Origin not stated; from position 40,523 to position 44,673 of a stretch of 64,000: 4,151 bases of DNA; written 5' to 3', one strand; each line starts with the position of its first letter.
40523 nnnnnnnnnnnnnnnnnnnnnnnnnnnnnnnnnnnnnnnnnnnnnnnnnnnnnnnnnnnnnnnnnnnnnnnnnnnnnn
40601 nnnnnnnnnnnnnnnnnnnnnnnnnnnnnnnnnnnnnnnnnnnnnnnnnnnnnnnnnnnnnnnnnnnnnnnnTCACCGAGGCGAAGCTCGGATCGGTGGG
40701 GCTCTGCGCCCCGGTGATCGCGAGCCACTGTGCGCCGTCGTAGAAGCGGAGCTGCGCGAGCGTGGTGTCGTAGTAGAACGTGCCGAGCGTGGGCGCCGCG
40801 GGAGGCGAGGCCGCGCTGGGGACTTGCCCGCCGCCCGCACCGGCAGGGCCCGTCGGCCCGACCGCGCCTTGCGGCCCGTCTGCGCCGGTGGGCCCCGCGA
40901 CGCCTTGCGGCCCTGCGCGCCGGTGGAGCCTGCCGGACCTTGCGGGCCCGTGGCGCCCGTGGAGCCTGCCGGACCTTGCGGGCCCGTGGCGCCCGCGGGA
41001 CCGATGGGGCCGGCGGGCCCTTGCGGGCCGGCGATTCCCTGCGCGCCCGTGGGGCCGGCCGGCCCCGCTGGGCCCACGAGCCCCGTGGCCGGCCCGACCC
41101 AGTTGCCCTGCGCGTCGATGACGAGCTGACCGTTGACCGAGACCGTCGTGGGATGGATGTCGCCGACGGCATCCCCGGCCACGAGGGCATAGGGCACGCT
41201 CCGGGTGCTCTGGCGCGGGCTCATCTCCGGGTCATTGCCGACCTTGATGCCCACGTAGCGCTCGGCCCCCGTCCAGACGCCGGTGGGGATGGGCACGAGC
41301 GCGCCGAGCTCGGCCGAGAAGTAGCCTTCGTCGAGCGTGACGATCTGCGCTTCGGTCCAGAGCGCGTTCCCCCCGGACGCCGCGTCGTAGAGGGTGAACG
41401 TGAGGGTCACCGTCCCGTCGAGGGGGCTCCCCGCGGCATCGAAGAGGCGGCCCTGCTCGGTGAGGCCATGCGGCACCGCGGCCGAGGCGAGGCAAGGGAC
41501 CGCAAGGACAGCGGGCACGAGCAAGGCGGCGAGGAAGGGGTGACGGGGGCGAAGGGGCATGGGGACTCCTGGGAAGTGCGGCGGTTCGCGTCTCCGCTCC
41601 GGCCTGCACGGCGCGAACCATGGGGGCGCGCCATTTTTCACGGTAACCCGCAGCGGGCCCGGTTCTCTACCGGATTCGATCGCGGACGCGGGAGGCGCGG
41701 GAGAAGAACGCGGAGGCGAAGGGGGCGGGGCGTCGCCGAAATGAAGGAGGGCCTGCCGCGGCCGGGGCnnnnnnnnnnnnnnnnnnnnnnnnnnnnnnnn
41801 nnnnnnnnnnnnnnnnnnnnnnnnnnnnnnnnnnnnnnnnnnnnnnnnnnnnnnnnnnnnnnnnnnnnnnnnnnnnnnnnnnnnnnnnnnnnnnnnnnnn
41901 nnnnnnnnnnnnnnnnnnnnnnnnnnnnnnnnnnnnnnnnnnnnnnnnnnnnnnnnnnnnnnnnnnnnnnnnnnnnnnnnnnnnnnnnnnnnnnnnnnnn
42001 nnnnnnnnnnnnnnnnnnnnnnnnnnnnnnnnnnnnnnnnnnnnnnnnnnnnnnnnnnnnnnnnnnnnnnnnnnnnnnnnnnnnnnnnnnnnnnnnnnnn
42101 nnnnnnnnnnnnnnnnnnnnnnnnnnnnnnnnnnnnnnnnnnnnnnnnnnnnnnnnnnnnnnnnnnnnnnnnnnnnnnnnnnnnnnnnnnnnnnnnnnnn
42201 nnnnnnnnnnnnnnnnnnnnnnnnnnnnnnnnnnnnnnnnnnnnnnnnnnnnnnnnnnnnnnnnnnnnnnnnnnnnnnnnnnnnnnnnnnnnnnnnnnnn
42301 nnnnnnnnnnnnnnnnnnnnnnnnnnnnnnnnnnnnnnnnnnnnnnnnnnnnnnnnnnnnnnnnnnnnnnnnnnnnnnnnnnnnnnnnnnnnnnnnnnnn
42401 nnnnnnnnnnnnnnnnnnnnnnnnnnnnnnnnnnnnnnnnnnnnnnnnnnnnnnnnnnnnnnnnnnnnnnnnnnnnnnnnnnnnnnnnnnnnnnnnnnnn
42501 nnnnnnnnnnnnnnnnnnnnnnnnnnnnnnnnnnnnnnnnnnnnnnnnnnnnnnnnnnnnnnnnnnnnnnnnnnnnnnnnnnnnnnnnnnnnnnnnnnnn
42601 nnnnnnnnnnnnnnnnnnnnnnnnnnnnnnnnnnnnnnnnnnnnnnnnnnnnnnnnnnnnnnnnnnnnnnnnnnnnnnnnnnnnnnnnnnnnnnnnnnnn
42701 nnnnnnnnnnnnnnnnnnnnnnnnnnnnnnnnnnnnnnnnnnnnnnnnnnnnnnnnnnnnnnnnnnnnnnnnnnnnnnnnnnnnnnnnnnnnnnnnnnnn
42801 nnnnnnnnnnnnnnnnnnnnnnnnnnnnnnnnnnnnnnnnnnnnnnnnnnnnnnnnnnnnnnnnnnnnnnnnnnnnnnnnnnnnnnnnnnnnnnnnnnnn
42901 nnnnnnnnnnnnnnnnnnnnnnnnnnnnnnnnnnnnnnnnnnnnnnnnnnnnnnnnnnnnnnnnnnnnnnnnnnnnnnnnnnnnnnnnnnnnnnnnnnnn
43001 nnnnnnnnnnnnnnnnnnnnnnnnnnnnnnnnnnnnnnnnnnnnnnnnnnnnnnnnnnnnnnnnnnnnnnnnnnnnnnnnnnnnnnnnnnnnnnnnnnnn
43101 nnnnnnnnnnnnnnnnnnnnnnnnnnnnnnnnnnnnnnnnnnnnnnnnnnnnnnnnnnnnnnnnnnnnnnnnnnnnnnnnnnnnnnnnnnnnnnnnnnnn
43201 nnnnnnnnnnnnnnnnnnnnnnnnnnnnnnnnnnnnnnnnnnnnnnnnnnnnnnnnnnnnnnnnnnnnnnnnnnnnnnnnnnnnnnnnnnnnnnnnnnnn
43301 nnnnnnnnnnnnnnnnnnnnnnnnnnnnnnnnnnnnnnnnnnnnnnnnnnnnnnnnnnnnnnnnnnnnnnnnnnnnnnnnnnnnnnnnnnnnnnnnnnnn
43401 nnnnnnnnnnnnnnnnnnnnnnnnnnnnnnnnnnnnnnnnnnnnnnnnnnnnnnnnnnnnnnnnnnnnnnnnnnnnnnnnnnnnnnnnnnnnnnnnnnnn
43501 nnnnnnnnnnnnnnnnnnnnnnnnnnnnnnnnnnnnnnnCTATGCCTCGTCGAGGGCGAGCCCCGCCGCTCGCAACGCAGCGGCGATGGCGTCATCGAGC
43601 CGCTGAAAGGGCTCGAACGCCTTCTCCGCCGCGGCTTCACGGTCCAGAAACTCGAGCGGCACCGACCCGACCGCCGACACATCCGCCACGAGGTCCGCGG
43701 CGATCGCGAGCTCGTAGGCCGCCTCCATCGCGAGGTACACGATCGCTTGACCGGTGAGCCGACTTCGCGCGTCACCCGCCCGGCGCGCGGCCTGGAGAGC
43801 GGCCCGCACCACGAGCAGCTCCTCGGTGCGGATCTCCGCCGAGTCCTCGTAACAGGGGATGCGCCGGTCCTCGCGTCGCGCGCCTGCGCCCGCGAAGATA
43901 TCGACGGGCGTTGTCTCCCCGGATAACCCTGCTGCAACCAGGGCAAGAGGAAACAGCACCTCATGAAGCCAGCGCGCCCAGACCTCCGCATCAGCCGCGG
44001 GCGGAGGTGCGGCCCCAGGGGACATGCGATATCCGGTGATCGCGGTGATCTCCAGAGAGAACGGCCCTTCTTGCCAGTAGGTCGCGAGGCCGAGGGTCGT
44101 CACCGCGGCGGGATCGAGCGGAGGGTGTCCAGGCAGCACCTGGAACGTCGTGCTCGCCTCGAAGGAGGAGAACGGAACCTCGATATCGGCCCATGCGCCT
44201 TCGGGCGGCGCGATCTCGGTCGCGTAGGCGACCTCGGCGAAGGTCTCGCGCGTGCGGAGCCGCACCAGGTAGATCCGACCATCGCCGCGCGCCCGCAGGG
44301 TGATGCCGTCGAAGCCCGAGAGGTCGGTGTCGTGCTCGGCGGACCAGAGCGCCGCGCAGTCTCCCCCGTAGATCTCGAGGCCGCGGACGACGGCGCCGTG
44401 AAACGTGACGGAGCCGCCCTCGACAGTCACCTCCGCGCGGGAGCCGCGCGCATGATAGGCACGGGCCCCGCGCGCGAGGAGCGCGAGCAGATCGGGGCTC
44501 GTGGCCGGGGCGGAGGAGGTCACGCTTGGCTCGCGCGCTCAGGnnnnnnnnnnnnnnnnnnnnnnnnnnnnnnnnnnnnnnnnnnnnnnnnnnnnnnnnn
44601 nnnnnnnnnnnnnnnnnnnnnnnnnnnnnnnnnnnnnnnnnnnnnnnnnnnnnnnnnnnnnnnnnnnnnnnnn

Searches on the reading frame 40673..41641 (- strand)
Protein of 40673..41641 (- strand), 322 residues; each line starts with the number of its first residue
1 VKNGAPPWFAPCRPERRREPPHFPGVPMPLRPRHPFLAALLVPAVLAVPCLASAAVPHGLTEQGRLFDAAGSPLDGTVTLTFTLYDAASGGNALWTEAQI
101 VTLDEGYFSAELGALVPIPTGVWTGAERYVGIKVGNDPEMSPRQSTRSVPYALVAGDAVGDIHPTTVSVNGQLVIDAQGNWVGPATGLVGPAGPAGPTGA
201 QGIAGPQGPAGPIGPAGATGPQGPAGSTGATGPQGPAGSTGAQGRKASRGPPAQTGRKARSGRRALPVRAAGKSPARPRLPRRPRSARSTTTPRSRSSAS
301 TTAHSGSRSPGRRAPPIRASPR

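Call 13: search_protein_families(library=pfam, proteins=[window:40673-41641:-], max_evalue=0.001)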
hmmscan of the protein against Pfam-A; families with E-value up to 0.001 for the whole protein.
window:40673-41641:- (322 aa): 1 family
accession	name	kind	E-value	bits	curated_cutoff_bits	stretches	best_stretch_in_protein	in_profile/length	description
PF01391.23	Collagen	-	6.2e-13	48.7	27.2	2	186-241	3-58/60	Collagen triple helix repeat (20 copies)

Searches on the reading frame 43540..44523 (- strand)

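Call 13: search_protein_families(library=pfam, proteins=[window:43540-44523:-], max_evalue=0.001)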
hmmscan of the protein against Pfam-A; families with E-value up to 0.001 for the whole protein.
window:43540-44523:- (327 aa): 1 family
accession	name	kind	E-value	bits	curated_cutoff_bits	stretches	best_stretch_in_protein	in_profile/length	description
PF08547.18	CIA30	-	4.2e-19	69.6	24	1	28-159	24-157/157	Complex I intermediate-associated protein 30 (CIA30)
